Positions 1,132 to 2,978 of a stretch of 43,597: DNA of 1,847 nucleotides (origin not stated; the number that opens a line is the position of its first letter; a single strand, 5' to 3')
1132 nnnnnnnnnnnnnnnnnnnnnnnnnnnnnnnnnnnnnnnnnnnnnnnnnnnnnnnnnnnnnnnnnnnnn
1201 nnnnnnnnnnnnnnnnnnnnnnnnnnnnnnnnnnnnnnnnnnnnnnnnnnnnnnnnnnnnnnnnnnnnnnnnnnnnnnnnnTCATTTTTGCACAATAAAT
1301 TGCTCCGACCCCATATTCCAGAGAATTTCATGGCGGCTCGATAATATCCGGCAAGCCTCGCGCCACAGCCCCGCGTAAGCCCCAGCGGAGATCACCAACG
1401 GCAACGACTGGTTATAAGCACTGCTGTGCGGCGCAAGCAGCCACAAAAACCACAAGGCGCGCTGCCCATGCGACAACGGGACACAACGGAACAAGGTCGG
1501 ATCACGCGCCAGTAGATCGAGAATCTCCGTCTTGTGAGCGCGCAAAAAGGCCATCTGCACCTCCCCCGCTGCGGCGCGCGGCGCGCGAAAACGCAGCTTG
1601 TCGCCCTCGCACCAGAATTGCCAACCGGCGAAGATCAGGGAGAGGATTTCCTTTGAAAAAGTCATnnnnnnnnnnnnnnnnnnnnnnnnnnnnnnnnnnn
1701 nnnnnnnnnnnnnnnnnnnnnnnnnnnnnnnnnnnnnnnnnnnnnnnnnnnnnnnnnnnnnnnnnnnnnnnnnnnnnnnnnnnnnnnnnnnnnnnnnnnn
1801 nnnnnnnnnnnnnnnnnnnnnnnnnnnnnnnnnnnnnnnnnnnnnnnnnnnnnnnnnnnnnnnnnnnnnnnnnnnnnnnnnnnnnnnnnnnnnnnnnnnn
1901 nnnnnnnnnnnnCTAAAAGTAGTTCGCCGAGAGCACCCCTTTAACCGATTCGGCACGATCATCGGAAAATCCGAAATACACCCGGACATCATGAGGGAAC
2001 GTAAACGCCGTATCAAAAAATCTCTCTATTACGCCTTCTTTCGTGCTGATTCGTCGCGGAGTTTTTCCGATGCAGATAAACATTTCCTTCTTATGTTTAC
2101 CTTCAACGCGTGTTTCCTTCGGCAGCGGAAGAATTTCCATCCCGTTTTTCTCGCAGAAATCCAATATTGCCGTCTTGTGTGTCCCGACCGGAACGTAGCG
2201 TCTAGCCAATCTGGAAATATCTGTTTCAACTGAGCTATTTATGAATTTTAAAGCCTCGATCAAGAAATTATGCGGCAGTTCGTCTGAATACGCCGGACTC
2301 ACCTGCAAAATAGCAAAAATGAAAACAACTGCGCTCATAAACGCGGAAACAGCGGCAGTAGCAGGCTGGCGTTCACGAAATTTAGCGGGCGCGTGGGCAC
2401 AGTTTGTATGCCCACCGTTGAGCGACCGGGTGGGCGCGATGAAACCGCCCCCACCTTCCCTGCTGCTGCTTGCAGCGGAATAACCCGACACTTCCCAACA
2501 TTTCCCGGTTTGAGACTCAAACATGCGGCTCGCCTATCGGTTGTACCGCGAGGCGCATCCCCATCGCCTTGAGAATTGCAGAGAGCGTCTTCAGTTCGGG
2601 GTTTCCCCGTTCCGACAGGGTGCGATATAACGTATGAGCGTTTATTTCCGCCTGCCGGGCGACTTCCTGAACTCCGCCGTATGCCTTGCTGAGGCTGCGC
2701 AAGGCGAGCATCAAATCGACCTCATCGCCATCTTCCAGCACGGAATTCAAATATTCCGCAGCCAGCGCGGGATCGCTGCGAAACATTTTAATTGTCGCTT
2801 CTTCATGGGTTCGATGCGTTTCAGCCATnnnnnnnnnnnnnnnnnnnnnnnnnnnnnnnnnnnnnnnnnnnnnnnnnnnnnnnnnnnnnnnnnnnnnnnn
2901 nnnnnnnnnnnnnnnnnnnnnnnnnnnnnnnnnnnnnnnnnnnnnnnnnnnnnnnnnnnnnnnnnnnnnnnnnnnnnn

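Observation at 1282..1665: Decapitated NRPS: TubC-type docking domain and condensation-domain start truncated at a repeat junction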

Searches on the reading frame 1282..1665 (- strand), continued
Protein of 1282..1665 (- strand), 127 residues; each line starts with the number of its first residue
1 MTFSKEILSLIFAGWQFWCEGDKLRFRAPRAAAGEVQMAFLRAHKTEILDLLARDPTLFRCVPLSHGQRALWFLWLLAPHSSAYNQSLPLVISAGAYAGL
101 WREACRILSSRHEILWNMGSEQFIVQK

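Call 65: predict_structure(alignment_id=A3)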
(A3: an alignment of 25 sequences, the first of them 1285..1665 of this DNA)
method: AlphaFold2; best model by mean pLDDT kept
length: 127 residues; sequences in the alignment: 25
mean_pLDDT: 74.2   pTM: 0.53
mean pLDDT of the five models: 74.2, 74.1, 73.0, 71.3, 69.6
residues with pLDDT >= 90: 44; 70-90: 35; 50-70: 30; < 50: 18
segments of 3 or more residues with pLDDT < 50: 86-89, 114-127
pLDDT, mean of each block of 10 residues (from residue 1): 88 92 92 88 96 90 68 72 54 68 67 46 31
secondary structure, 60 per line:
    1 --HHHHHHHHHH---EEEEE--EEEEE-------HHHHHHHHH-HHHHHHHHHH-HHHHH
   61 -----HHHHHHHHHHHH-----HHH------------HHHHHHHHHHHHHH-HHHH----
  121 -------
elements in order: H3-12 E16-20 E23-27 H35-43 H45-54 H56-60 H66-77 H98-111 H113-116
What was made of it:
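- On β-hairpin docking domain (TubC_N, PF18563): The AF2 model gives H3-12, E16-20, E23-27, H35-43 and H45-54, with pLDDT 88-96 (call 65).
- AF2 gives pLDDT 88-96 for residues 1-60, with an α-β-β-α-α order (call 65). About 55 residues of a half-made C domain and a foreign tail model poorly (pLDDT 31-72, call 65).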

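Call 67: fold_search(model_id=the predicted structure, library=pdb)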
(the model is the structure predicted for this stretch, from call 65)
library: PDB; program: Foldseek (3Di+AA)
matches with E <= 10: 29; with E <= 0.001: 0
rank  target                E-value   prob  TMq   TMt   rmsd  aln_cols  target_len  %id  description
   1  8aqq_A                1.4e-02  1.00  0.38  0.79   1.4        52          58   38  SeMet-derived crystal structure of the N-terminal beta-hairpin docking (bHD) domain of the AerJ halogenase, from the a (released 2024-03-06)
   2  6ewt_MODEL_1_A        4.4e-02  1.00  0.37  0.68   2.6        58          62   19  Solution Structure of Rhabdopeptide NRPS Docking Domain Kj12B-NDD (released 2018-10-31)
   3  5t81_A                5.8e-02  0.98  0.36  0.10  12.6        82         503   23  Rhombohedral crystal form of the EpoB NRPS cyclization-docking bidomain from Sorangium cellulosum (released 2016-11-09)
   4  6ews_MODEL_1_A        8.6e-02  0.98  0.36  0.66   7.2        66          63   14  Solution Structure of Rhabdopeptide NRPS Docking Domain Kj12A-NDD (released 2018-10-31)
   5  5t7z                  9.2e-02  0.95  0.36  0.10  10.9        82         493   22  Monoclinic crystal form of the EpoB NRPS cyclization-docking bidomain from Sorangium cellulosum (released 2016-11-09)
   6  5t81_B                2.5e-01  0.98  0.34  0.09   2.2        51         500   27  Rhombohedral crystal form of the EpoB NRPS cyclization-docking bidomain from Sorangium cellulosum (released 2016-11-09)
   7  6ewv_MODEL_1_A        3.4e-01  0.44  0.35  0.43  17.3       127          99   12  Solution Structure of Docking Domain Complex of RXP NRPS: Kj12C NDD - Kj12B CDD (released 2018-10-31)
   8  6ewu_MODEL_1_A        3.7e-01  0.87  0.34  0.61   2.8        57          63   16  Solution Structure of Rhabdopeptide NRPS Docking Domain Kj12C-NDD (released 2018-10-31)
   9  2jug_MODEL_1_A        4.8e-01  0.33  0.28  0.40   7.1        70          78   21  Multienzyme Docking in Hybrid Megasynthetases (released 2007-12-11)
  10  6cgo_B                6.2e-01  0.38  0.39  0.10  14.2       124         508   29  Molecular basis for condensation domain-mediated chain release from the enacyloxin polyketide synthase (released 2019-02-27)
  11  8k91_A                2.1e+00  0.06  0.22  0.05  16.1        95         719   18  CryoEM structure of LonC S582A hepatmer with Lysozyme (released 2024-08-07)
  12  6fyx_G                3.1e+00  0.02  0.12  0.08  22.5       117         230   11  Structure of a partial yeast 48S preinitiation complex with eIF5 N-terminal domain (model C1) (released 2018-12-05)
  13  8p50_A                4.0e+00  0.01  0.14  0.02  21.6       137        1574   14  Photorhabdus luminescens Makes caterpillars floppy (Mcf) toxin with the C-terminal deletion in complex with Arf3 (released 2023-11-01)
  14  9ngo_H                5.2e+00  0.02  0.21  0.19  11.6       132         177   11  CRYO-EM STRUCTURE OF HUMAN U7 SNRNP WITH METHYLATED noncleavable H2A* SUBSTRATE PRE-MRNA (FOCUS MAP) (released 2026-01-21)
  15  1xmm_D                5.2e+00  0.01  0.12  0.06  22.6       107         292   13  Structure of human Dcps bound to m7GDP (released 2005-03-22)
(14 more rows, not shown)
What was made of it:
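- On β-hairpin docking domain (TubC_N, PF18563): Eight of the nine best Foldseek hits are docking domains, and the top hit has TM-score 0.79 normalised to the target (call 67).
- Eight of the nine best Foldseek PDB hits are NRPS/PKS N-terminal docking domains: 8aqq, 6ewt, 6ews, 6ewu, 6ewv, 5t81, 5t7z and 2jug (call 67).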

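Call 68: search_solved_structures(query=A3, max_evalue=0.001)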
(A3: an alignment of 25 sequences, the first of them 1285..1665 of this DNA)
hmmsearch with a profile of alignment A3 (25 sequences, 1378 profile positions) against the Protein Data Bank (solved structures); distinct sequences matched with E-value up to 0.001: 357 (the best 60 are shown).
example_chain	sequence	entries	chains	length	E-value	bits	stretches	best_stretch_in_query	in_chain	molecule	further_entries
9be3_A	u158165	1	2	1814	0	1183.6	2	80-1089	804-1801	Linear gramicidin synthase subunit A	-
9meh_A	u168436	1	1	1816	0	1183.5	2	80-1089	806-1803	Linear gramicidin synthase subunit A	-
6mfz_A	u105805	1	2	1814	0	1183.1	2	80-1089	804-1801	Linear gramicidin synthase subunit A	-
9be4_A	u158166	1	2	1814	0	1180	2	80-1089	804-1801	Linear gramicidin synthase subunit A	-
6mfy_A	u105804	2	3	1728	0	1116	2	80-1005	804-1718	Linear gramicidin synthase subunit A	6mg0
8xjz_C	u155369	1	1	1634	5.8e-295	985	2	58-1092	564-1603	Peptide synthetase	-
4zxh_A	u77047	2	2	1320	1e-260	871.5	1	50-1368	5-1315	ABBFA_003403 | Tyrocidine synthetase 3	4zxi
5u89_A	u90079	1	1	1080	1.5e-256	857.6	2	506-1090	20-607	Amino acid adenylation domain protein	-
6p1j_A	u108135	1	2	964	2.9e-246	823.6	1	62-999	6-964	Txo2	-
9lcq_A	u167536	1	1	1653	1.4e-223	748.5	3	50-1090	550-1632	PvdL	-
9lcp_A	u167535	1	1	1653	2.3e-223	747.7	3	50-1090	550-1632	PvdL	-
9lco_A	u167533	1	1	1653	2.7e-222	744.1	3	50-1090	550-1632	PvdL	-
6oyf_A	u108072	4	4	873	6.3e-219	733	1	62-908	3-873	Txo1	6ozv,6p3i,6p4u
6mfw_A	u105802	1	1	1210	1.1e-209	702.4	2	505-1097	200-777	Linear gramicidin synthase subunit A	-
6mfx_A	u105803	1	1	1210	2.7e-209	701.1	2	505-1097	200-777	Linear gramicidin synthase subunit A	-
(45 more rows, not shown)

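Call 73: find_encoding_contigs(protein=P0272, flank=10000, max_places=2)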
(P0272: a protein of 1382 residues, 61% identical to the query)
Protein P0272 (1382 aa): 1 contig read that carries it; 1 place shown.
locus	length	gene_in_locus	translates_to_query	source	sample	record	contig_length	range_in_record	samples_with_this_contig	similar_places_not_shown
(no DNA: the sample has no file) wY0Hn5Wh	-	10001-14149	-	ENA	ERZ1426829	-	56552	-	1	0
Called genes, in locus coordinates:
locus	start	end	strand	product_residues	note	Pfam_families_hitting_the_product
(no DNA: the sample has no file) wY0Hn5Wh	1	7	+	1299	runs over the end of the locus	PF00698:Acyl_transf_1, PF01648:ACPS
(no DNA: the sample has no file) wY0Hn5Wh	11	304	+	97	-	-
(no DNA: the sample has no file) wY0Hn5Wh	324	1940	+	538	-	PF28205:AciT (faint), PF00005:ABC_tran, PF02463:SMC_N (faint)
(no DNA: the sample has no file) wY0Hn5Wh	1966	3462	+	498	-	PF01145:Band_7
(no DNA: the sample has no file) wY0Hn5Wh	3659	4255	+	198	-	PF05128:DUF697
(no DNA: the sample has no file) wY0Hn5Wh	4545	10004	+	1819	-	PF00698:Acyl_transf_1, PF00550:PP-binding (weak), PF00109:ketoacyl-synt, PF02801:Ketoacyl-synt_C, PF16197:KAsynt_C_assoc, PF22621:CurL-like_PKS_C, PF00698:Acyl_transf_1, PF00550:PP-binding, +2 more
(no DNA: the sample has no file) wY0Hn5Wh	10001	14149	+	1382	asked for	PF00668:Condensation, PF00501:AMP-binding, PF13193:AMP-binding_C, PF00550:PP-binding, PF00561:Abhydrolase_1 (weak), PF00975:Thioesterase, PF12697:Abhydrolase_6 (weak)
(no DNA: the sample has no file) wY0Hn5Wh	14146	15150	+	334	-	PF08100:Dimerisation, PF00891:Methyltransf_2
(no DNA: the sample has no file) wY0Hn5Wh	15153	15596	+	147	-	PF07885:Ion_trans_2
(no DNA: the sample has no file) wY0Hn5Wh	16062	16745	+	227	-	-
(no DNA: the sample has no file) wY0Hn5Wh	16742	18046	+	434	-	PF12838:Fer4_7 (faint), PF13187:Fer4_9 (faint), PF00037:Fer4 (faint), PF12797:Fer4_2 (faint), PF13183:Fer4_8, PF13237:Fer4_10 (faint), PF13534:Fer4_17, PF02754:CCG, +1 more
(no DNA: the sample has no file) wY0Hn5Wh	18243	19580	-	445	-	PF00375:SDF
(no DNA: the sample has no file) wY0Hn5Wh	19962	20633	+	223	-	PF13489:Methyltransf_23, PF08241:Methyltransf_11, PF08242:Methyltransf_12, PF13649:Methyltransf_25, PF13847:Methyltransf_31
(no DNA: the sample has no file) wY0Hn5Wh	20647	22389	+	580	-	PF00890:FAD_binding_2, PF01266:DAO, PF03486:HI0933_like (faint), PF07992:Pyr_redox_2 (faint), PF12831:FAD_oxidored (weak), PF02910:Succ_DH_flav_C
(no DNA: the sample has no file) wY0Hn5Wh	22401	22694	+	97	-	PF13237:Fer4_10 (weak), PF25160:LdpA_Fe-S-bd (faint), PF00037:Fer4 (weak), PF12837:Fer4_6 (faint), PF13187:Fer4_9 (faint), PF14697:Fer4_21, PF12838:Fer4_7, PF13484:Fer4_16 (faint)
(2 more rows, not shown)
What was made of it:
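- An ENA contig has the same gene order as the window (AT/PPTase, ABC, Band_7, DUF697, PKS, NRPS, OMT), and the PKS stop overlaps the NRPS start (call 73).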

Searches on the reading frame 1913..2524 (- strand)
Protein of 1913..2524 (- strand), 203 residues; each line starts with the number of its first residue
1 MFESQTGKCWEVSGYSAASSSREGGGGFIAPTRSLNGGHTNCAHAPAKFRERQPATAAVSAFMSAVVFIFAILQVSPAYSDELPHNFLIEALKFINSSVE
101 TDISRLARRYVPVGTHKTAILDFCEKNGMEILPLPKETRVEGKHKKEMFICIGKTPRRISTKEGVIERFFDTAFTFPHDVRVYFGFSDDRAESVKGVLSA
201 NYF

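Call 5: search_protein_families(library=pfam, proteins=[window:1913-2524:-], max_evalue=0.01)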
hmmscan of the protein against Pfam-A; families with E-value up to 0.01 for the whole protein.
window:1913-2524:- (203 aa): 0 families

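Call 34: find_encoding_contigs(protein=window:1913-2524:-, flank=10000, max_places=10)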
Protein window:1913-2524:- (203 aa): 4 contigs read that carry it; 4 places shown.
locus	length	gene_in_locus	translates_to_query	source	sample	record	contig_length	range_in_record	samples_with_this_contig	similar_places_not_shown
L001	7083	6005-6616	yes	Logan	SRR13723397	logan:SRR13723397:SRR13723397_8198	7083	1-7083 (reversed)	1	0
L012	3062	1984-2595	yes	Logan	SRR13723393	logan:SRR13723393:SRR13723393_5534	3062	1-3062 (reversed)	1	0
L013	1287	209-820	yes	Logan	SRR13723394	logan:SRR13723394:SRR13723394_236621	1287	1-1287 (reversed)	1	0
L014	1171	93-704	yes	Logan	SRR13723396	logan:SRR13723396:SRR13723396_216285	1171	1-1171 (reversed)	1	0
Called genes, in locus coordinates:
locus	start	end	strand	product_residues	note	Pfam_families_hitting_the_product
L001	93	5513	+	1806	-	PF00698:Acyl_transf_1, PF00550:PP-binding, PF00109:ketoacyl-synt, PF02801:Ketoacyl-synt_C, PF16197:KAsynt_C_assoc, PF22621:CurL-like_PKS_C, PF00698:Acyl_transf_1, PF00550:PP-binding, +2 more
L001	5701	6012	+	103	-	PF21716:dnstrm_HI1420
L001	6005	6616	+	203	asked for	-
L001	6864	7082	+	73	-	?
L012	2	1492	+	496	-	?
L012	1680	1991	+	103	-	PF21716:dnstrm_HI1420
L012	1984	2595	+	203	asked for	-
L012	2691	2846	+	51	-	-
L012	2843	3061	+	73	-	?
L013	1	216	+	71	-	?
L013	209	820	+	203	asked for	-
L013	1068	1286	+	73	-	?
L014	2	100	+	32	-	?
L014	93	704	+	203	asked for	-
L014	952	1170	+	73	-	?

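Call 47: search_protein_families(library=pfam, proteins=[L015:10822-11091:+], max_evalue=10)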
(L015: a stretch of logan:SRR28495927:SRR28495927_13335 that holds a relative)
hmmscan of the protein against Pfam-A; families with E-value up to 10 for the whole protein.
L015:10822-11091:+ (89 aa): 1 family
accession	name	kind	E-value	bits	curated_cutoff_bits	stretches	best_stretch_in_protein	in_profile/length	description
PF10387.14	DUF2442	-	1.1e-17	64.4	23.9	1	13-79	2-70/72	Protein of unknown function (DUF2442)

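Call 48: search_protein_families(library=ncbifam, proteins=[window:1913-2524:-], max_evalue=0.01)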
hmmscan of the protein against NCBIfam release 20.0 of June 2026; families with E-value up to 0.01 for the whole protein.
window:1913-2524:- (203 aa): 0 families

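Call 69: search_protein_families(library=phrogs, proteins=[window:1913-2524:-], max_evalue=0.01)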
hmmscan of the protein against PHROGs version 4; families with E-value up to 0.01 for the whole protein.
window:1913-2524:- (203 aa): 0 families

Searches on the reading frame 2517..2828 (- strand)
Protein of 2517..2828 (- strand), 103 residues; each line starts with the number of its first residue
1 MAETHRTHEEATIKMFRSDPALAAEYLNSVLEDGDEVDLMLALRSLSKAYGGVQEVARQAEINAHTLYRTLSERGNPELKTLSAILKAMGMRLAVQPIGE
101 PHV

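Call 5: search_protein_families(library=pfam, proteins=[window:2517-2828:-], max_evalue=0.01)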
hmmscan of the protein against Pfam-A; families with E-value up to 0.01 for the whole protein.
window:2517-2828:- (103 aa): 2 families
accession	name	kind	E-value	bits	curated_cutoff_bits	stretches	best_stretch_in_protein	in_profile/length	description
PF21716.3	dnstrm_HI1420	-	5.6e-16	58.6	27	1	21-96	15-89/90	Probable addiction module antidote protein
PF13443.12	HTH_26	-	0.00039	21.1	22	1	53-93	13-54/63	Cro/C1-type HTH DNA-binding domain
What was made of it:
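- On HI1419/HI1420 (HigBA-like) TA system (2517-3015): The antitoxin is intact at 58.6 bits (call 5).
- Checked: The TA material: an intact HigA-type antitoxin at 2517-2828 (dnstrm_HI1420, 58.6 bits, call 5).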

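Call 47: search_protein_families(library=pfam, proteins=[L015:10822-11091:+], max_evalue=10)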
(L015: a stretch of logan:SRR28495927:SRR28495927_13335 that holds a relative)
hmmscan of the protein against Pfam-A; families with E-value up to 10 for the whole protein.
L015:10822-11091:+ (89 aa): 1 family
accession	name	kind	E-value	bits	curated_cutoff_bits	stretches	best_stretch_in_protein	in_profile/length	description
PF10387.14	DUF2442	-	1.1e-17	64.4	23.9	1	13-79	2-70/72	Protein of unknown function (DUF2442)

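Call 48: search_protein_families(library=ncbifam, proteins=[window:2517-2828:-], max_evalue=0.01)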
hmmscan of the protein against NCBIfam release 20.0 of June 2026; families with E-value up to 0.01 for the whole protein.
window:2517-2828:- (103 aa): 2 families
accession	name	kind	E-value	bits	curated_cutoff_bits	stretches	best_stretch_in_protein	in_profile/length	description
TIGR02684.1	dnstrm_HI1420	hypoth_equivalog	4e-14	52.6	53.7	1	16-95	11-88/89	addiction module antidote protein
NF048016.1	antoxin_DhiA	equivalog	0.00051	20.5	200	1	27-88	96-156/160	type II toxin-antitoxin system antitoxin DhiA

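Call 69: search_protein_families(library=phrogs, proteins=[window:2517-2828:-], max_evalue=0.01)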
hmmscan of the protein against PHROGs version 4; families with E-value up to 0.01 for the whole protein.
window:2517-2828:- (103 aa): 4 families
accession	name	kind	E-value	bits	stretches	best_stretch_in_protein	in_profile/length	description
phrog_4268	-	transcription regulation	2.9e-25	89.3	1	5-97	3-93/96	transcriptional repressor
phrog_1373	-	transcription regulation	8.6e-05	23.6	1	53-97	79-123/166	transcriptional regulator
phrog_3642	-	DNA, RNA and nucleotide metabolism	0.0036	18.2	1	54-90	25-61/79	HTH DNA binding protein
phrog_9425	-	transcription regulation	0.0044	17.7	1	41-94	11-65/72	transcriptional repressor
